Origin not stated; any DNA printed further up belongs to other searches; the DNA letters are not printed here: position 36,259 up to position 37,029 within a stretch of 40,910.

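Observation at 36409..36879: Small island-encoded protein carries a HEPN-type R-x4-H motif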

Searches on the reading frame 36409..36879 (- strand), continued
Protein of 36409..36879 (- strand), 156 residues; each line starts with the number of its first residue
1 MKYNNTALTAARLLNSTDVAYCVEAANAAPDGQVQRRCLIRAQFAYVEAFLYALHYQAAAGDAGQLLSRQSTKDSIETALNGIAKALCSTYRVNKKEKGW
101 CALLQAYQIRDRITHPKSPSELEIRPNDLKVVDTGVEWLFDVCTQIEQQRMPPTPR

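Call 39: search_protein_families(library=pfam, proteins=[P0207, P0195, P0196, P0189, P0159, P0206, P0187, P0199, P0209, P0211], max_evalue=1)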
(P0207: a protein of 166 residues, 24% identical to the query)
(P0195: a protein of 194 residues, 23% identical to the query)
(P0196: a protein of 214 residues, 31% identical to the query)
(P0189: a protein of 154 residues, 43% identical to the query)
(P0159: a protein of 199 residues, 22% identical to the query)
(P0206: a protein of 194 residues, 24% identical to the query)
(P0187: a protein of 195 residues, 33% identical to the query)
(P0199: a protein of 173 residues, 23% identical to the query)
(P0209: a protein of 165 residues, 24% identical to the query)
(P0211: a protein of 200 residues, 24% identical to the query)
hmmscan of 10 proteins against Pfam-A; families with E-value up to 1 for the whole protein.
P0207 (166 aa): 1 family
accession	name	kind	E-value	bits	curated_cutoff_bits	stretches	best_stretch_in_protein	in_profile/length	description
PF19227.5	Salyut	-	0.042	14.4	27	1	109-127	20-38/51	Salyut domain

P0195 (194 aa): 1 family
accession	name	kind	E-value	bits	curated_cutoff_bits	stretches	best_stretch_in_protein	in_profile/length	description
PF25021.1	TEN_NHL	-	0.27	10.6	27.1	1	53-101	310-355/357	Teneurin NHL domain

P0196 (214 aa): 0 families

P0189 (154 aa): 0 families

P0159 (199 aa): 1 family
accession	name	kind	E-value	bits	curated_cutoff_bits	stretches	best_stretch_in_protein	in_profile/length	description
PF10069.14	DICT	-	0.0063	16.9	23.8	0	49-95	19-65/129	Sensory domain in DIguanylate Cyclases and Two-component system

P0206 (194 aa): 0 families

P0187 (195 aa): 1 family
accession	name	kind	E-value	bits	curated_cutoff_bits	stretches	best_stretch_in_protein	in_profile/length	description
PF10963.14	Phage_TAC_10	-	0.037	14.6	25.7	0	131-165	9-43/82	Phage tail assembly chaperone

P0199 (173 aa): 1 family
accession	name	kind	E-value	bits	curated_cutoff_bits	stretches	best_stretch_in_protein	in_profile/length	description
PF00522.23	VPR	-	0.073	13.6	25.5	0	155-169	18-32/83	VPR/VPX protein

P0209 (165 aa): 1 family
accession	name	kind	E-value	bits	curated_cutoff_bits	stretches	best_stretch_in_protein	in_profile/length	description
PF00424.23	REV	-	0.042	14.3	22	1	76-122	3-49/94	REV protein (anti-repression trans-activator protein)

P0211 (200 aa): 0 families

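Call 41: fold_search(model_id=the predicted structure, library=pdb)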
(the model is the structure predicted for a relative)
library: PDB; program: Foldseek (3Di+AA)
matches with E <= 10: 292; with E <= 0.001: 0
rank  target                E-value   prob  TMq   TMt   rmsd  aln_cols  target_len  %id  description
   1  8yuf_A                5.0e-02  1.00  0.54  0.60   4.5       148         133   15  Crystal structure of HEPN (Q64A) toxin (released 2025-04-02)
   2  8xdj_C                7.0e-02  1.00  0.53  0.60   4.5       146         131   14  Crystal structure of AMPylated HEPN toxin (released 2024-12-18)
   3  8xdj_A                8.5e-02  1.00  0.53  0.61   4.5       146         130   14  Crystal structure of AMPylated HEPN toxin (released 2024-12-18)
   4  8yuf_B                8.9e-02  1.00  0.54  0.61   4.5       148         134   14  Crystal structure of HEPN (Q64A) toxin (released 2025-04-02)
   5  8xeh_D                1.3e-01  0.99  0.49  0.59   5.4       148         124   15  Crystal structure of HEPN-MNT complex (released 2024-12-18)
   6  8xdj_B                1.4e-01  1.00  0.53  0.60   4.6       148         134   14  Crystal structure of AMPylated HEPN toxin (released 2024-12-18)
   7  8xeh_B                1.8e-01  1.00  0.53  0.62   4.4       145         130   14  Crystal structure of HEPN-MNT complex (released 2024-12-18)
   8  7eqf_B                1.8e-01  0.41  0.21  0.19  12.3       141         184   15  Crystal Structure of a Transcription Factor in complex with Ligand (released 2022-04-27)
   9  6rma_A                5.4e-01  0.14  0.19  0.06  17.8       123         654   12  Crystal structure of the DEAH-box ATPase Prp2 in complex with Spp2 and ADP (released 2020-02-05)
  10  7eqe_A                5.6e-01  0.15  0.20  0.19  13.2       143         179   15  Crystal Structure of a transcription factor (released 2022-04-27)
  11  5j5k                  6.2e-01  0.18  0.24  0.25  17.2       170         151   16  CRYSTAL STRUCTURE OF AFMP4P IN COMPLEX WITH PALMITIC ACID (released 2017-04-05)
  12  3mfn_C                7.5e-01  0.14  0.16  0.19  12.0       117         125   10  Dfer_2879 protein of unknown function from Dyadobacter fermentans (released 2010-04-14)
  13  7eqe_D                9.6e-01  0.20  0.25  0.22  13.3       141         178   13  Crystal Structure of a transcription factor (released 2022-04-27)
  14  7eqf_D                9.6e-01  0.18  0.24  0.23  12.1       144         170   13  Crystal Structure of a Transcription Factor in complex with Ligand (released 2022-04-27)
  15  7eqf_C                9.6e-01  0.12  0.18  0.17  12.7       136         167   13  Crystal Structure of a Transcription Factor in complex with Ligand (released 2022-04-27)
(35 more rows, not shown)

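Call 48: search_dna_similar(query=window:36409-36879:-, collection=plasmids, mode=protein, max_evalue=0.01, max_rows=25)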
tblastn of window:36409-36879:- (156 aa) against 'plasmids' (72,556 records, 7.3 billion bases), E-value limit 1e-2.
Records with a match: 1; places in all: 1; records where one place covers at least 80% of the query: 0.
Best place of each record, by identity: <60% 1.
By first word of the organism name: Salinivibrio 1.
By predicted mobility (MOB-suite, as given by PLSDB): mobilizable 1.
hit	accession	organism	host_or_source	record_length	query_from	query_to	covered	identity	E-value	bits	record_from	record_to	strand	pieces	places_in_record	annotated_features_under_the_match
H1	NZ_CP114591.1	Salinivibrio kushneri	-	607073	19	138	77%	25.5%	1e-4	48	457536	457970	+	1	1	hypothetical protein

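Call 49: search_dna_similar(query=window:36409-36879:-, collection=phages, mode=protein, max_evalue=0.01, max_rows=25)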
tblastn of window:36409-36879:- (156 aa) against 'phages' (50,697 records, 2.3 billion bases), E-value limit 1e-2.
No match.

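Call 50: get_annotated_region(hit=H1, flank=6000)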
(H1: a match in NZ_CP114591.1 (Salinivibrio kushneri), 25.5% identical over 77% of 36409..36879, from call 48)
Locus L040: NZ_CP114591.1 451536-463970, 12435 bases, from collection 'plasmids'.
description: Salinivibrio kushneri strain TGB19 plasmid unnamed, complete sequence
organism: Salinivibrio kushneri (NCBI taxid 1908198)
taxonomy: Bacteria; Pseudomonadota; Gammaproteobacteria; Vibrionales; Vibrionaceae; Salinivibrio; Salinivibrio kushneri
host: -; source: -; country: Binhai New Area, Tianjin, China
typing (MOB-suite, as given by PLSDB): mobilizable; relaxase MOBP
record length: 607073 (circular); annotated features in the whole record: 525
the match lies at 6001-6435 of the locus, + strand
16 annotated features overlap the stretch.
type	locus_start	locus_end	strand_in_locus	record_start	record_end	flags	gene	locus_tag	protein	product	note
CDS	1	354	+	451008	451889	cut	-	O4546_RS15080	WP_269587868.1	ATP-binding cassette domain-containing protein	-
CDS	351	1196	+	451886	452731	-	-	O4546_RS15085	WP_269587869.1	metal ABC transporter permease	GO:0030001 - metal ion transport [Evidence IEA]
CDS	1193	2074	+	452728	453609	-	-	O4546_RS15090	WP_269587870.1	metal ABC transporter permease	GO:0030001 - metal ion transport [Evidence IEA]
CDS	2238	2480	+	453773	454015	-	-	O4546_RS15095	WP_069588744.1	type II toxin-antitoxin system ParD family antitoxin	GO:0051983 - regulation of chromosome segregation [Evidence IEA]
CDS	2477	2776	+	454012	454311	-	-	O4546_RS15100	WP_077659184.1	type II toxin-antitoxin system RelE/ParE family toxin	GO:0030541 - plasmid partitioning [Evidence IEA]; GO:0051290 - protein heterotetramerization [Evidence IEA]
CDS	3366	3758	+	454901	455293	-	-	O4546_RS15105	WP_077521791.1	hypothetical protein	-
CDS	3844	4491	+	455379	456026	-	-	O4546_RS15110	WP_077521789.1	hypothetical protein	-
CDS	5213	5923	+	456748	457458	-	-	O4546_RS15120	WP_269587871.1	DUF2971 domain-containing protein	-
CDS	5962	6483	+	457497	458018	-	-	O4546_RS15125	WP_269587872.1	hypothetical protein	-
CDS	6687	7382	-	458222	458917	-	-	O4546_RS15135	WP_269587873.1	NYN domain-containing protein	-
CDS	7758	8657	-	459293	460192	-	-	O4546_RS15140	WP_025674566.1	LysR family transcriptional regulator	-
CDS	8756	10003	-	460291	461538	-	-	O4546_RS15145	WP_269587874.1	HipA domain-containing protein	-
CDS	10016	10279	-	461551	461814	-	-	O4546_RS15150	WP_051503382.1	helix-turn-helix transcriptional regulator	-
CDS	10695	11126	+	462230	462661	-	-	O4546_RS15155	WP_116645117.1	CidA/LrgA family protein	-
CDS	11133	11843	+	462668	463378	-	-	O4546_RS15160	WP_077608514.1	LrgB family protein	-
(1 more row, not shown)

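Call 54: find_related_loci(query=A4, collection=metagenome_contigs, flank=4000)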
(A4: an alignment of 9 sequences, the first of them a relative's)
Query A4 (156 aa) in metagenome_contigs; peptide patterns used: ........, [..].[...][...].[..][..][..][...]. (x = any residue, [..] = any of these).
270 stretches matched a pattern; 109 encode a relative of the query (tblastn E <= 1e-3); the best 80 are kept; 80 distinct loci.
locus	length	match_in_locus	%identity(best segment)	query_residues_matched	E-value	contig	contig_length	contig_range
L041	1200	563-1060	29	3-146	2e-13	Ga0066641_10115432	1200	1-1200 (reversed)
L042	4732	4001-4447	24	16-140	4e-13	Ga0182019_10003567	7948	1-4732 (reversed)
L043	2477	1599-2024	29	33-139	1e-12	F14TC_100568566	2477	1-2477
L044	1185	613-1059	31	18-139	2e-12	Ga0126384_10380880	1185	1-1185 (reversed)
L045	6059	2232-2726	32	13-146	3e-12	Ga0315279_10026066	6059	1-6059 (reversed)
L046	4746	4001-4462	25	8-139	4e-12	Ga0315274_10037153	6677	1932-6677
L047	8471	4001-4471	26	27-155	1e-11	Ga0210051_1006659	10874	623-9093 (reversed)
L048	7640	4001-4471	26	27-155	1e-11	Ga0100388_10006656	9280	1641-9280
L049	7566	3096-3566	26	27-155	1e-11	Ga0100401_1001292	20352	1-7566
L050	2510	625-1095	26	27-155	1e-11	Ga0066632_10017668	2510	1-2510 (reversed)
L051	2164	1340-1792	26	28-149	9e-12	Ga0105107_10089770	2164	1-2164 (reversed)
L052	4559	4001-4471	26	27-155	1e-11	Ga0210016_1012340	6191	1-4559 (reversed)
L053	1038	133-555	33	18-131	1e-11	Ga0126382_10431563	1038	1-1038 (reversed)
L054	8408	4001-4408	29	33-140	5e-11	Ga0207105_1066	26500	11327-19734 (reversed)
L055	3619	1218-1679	25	8-139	5e-11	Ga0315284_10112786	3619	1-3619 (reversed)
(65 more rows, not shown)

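Call 67: search_protein_families(library=padloc, alignment_id=A3, max_evalue=0.1)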
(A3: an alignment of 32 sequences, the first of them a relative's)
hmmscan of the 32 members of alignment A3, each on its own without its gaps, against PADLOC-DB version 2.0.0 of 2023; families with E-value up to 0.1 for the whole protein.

A. member 1, P0001 (156 aa): 0 families

B. families by the number of members that match (of 32 scanned): 5 families
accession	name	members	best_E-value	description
PDLC04240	PDC-M01A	1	0.026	-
PDLC00628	ZorD1|ZorD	1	0.03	"SWI2/SNF2 helicase, Mrr-like nuclease"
PDLC02600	DrmC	1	0.032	DrmC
PDLC01077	C3a152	1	0.032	Type III-C specific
PDLC05039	PDC-S56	1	0.042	-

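Call 68: search_protein_families(library=phrogs, alignment_id=A3, max_evalue=0.1)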
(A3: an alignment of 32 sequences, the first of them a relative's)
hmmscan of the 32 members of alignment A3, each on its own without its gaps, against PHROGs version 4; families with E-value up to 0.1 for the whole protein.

A. member 1, P0001 (156 aa): 0 families

B. families by the number of members that match (of 32 scanned): 6 families
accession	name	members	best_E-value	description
phrog_14159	-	1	0.013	-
phrog_11812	-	1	0.033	-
phrog_34584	-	1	0.041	-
phrog_6930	-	1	0.054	-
phrog_16364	-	1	0.056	-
phrog_1308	-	1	0.089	-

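Call 69: find_homologous_proteins(query=P0207, max_evalue=0.001)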
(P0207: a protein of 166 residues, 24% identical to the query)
Query P0207 (166 aa): 19 proteins with E <= 0.001 among 57 candidates.
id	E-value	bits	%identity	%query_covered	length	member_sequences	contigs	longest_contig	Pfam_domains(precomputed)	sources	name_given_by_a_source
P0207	4.3e-107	373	100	100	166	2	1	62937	-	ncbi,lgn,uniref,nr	ncbi:hypothetical protein SAMN04244571_01342 [Azotobacter beijerinckii]|uniref:RiboL-PSP-HEPN domain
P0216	1.3e-87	310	84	100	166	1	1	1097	-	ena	-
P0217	5.4e-87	308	85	99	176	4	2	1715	-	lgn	-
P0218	1.6e-85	303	83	100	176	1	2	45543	-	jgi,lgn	jgi:hypothetical protein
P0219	2.2e-85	302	81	100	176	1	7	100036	-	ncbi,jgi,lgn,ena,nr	ncbi:MAG TPA: hypothetical protein PLB41_04465 [Rubrivivax sp.]|nr:hypothetical protein [Rubrivivax 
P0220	1.4e-82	293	82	100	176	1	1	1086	-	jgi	jgi:hypothetical protein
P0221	1.6e-76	274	75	100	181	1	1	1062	-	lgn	-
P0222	2.3e-71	257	69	99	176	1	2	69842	-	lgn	-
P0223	6.5e-59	216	56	100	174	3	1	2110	-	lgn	-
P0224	3.4e-58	214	58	100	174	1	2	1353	-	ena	-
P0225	5.9e-58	213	57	99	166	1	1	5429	-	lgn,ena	-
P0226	4.5e-55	204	56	100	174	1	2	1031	-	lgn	-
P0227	5.7e-52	194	52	99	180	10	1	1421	-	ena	-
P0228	2.3e-50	189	54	100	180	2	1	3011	-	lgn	-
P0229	6.7e-50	187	52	96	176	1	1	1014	-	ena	-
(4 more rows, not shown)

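Call 76: search_protein_families(library=pfam, proteins=[L005:3-533:+, L008:917-1192:+, L008:1189-1461:+, L020:5488-5991:+, L020:6449-7147:+, L009:877-1359:-, L030:734-1966:+, L036:4456-5634:+, L034:6317-6796:+, L028:4142-5650:+], max_evalue=0.01)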
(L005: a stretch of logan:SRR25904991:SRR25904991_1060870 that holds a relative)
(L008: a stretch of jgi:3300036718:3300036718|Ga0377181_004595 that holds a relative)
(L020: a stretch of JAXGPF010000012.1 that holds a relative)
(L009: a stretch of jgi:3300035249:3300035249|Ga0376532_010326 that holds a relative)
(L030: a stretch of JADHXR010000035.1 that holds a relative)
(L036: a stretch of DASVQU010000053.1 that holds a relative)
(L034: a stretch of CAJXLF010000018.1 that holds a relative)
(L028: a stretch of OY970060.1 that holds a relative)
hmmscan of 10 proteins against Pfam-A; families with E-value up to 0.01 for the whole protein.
L005:3-533:+ (176 aa): 0 families

L008:917-1192:+ (91 aa): 2 families
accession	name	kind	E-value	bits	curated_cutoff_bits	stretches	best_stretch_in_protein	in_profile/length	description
PF04365.19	BrnT_toxin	-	0.00018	22.2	34.5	1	4-83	1-75/77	Ribonuclease toxin, BrnT, of type II toxin-antitoxin system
PF14076.12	DUF4258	-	0.0071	17.1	25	1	14-76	10-70/71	Domain of unknown function (DUF4258)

L008:1189-1461:+ (90 aa): 2 families
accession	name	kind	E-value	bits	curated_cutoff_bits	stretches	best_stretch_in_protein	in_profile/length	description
PF12441.14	CopG_antitoxin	-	0.00023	22.3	28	1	41-79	40-78/79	CopG antitoxin of type II toxin-antitoxin system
PF14384.12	BrnA_antitoxin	-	0.00079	20.2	26.1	1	23-81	15-68/68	BrnA antitoxin of type II toxin-antitoxin system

L020:5488-5991:+ (167 aa): 0 families

L020:6449-7147:+ (232 aa): 0 families

L009:877-1359:- (160 aa): 1 family
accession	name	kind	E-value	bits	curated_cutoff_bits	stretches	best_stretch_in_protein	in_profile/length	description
PF04986.18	Y2_Tnp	-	0.00025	21.5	20.9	1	8-35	153-179/183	Putative transposase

L030:734-1966:+ (410 aa): 0 families

L036:4456-5634:+ (392 aa): 1 family
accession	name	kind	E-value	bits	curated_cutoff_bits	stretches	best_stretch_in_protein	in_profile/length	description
PF01139.22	RtcB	-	1.7e-124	416.8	27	1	31-392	2-426/426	tRNA-splicing ligase RtcB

L034:6317-6796:+ (159 aa): 1 family
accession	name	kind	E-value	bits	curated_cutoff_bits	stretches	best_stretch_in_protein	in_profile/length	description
PF05168.19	HEPN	-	0.0047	17.5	22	1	33-72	9-48/117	HEPN domain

L028:4142-5650:+ (502 aa): 14 families
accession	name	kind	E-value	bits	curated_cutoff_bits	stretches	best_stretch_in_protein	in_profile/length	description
PF07992.20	Pyr_redox_2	-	8.3e-65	219.5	26.1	1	38-363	1-291/291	Pyridine nucleotide-disulphide oxidoreductase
PF02852.28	Pyr_redox_dim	-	2.5e-41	140.7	25.3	1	383-492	1-110/110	Pyridine nucleotide-disulphide oxidoreductase, dimerisation domain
PF00070.33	Pyr_redox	-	1.1e-19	71.2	22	1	212-285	2-79/82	Pyridine nucleotide-disulphide oxidoreductase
PF13738.12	Pyr_redox_3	-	1.4e-10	41.4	30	1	166-347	119-305/305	Pyridine nucleotide-disulphide oxidoreductase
PF01134.28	GIDA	-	1.4e-06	28.1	22.1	1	39-181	1-150/391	Glucose inhibited division protein A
PF12831.13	FAD_oxidored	-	1.7e-06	28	27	1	39-78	1-38/416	FAD dependent oxidoreductase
PF03486.20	HI0933_like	-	3.3e-06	27.2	50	1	39-71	2-34/244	HI0933-like protein Rossmann domain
PF00890.30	FAD_binding_2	-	1.4e-05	24.9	20.4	1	39-73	1-35/414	FAD binding domain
PF13434.12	Lys_Orn_oxgnase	-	4.1e-05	23.3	21.3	1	157-255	133-236/339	L-lysine 6-monooxygenase/L-ornithine 5-monooxygenase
PF13450.12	NAD_binding_8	-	4.6e-05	24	21.9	1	42-78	1-35/68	NAD(P)-binding Rossmann-like domain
PF01494.25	FAD_binding_3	-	0.00023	21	22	0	38-71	2-35/349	FAD binding domain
PF01946.23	Thi4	-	0.00046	19.9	26.2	1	30-83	11-62/235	Thi4 family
PF02737.24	3HCDH_N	-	0.0017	18.8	22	0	213-285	3-69/180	3-hydroxyacyl-CoA dehydrogenase, NAD binding domain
PF01262.27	AlaDh_PNT_C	-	0.0031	17.4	23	0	39-72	30-63/214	Alanine dehydrogenase/PNT, C-terminal domain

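Call 77: predict_structure(alignment_id=A5)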
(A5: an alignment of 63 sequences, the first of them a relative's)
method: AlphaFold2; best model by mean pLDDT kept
length: 156 residues; sequences in the alignment: 63
mean_pLDDT: 94.9   pTM: 0.87
mean pLDDT of the five models: 94.9, 94.3, 93.8, 92.8, 91.6
residues with pLDDT >= 90: 142; 70-90: 13; 50-70: 1; < 50: 0
segments of 3 or more residues with pLDDT < 50: none
pLDDT, mean of each block of 10 residues (from residue 1): 84 95 97 98 97 95 90 96 96 96 98 97 97 98 97 81
secondary structure, 60 per line:
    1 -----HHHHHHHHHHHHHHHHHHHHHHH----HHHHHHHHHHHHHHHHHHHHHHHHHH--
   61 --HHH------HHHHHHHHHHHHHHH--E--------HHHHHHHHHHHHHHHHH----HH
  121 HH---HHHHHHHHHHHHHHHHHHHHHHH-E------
elements in order: H6-28 H33-58 H72-86 H98-114 H119-122 H126-148

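Call 83: search_protein_families(library=ncbifam, alignment_id=A3, max_evalue=0.1)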
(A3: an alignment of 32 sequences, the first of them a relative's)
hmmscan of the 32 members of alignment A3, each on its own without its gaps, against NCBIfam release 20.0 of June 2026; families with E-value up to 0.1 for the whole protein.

A. member 1, P0001 (156 aa): 0 families

B. families by the number of members that match (of 32 scanned): 7 families
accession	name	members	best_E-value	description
NF033723.0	S2_P23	1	0.017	S2/P23 family protein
NF033805.1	invasion_CiaB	1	0.033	invasion protein CiaB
NF005306.0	PRK06837.1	1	0.042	ArgE/DapE family deacylase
NF011256.0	PRK14662.1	1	0.056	4'-phosphopantetheinyl transferase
NF008517.0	PRK11440.1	1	0.057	hydrolase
TIGR01035.1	hemA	1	0.071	glutamyl-tRNA reductase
NF003220.0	PRK04192.1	1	0.095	V-type ATP synthase subunit A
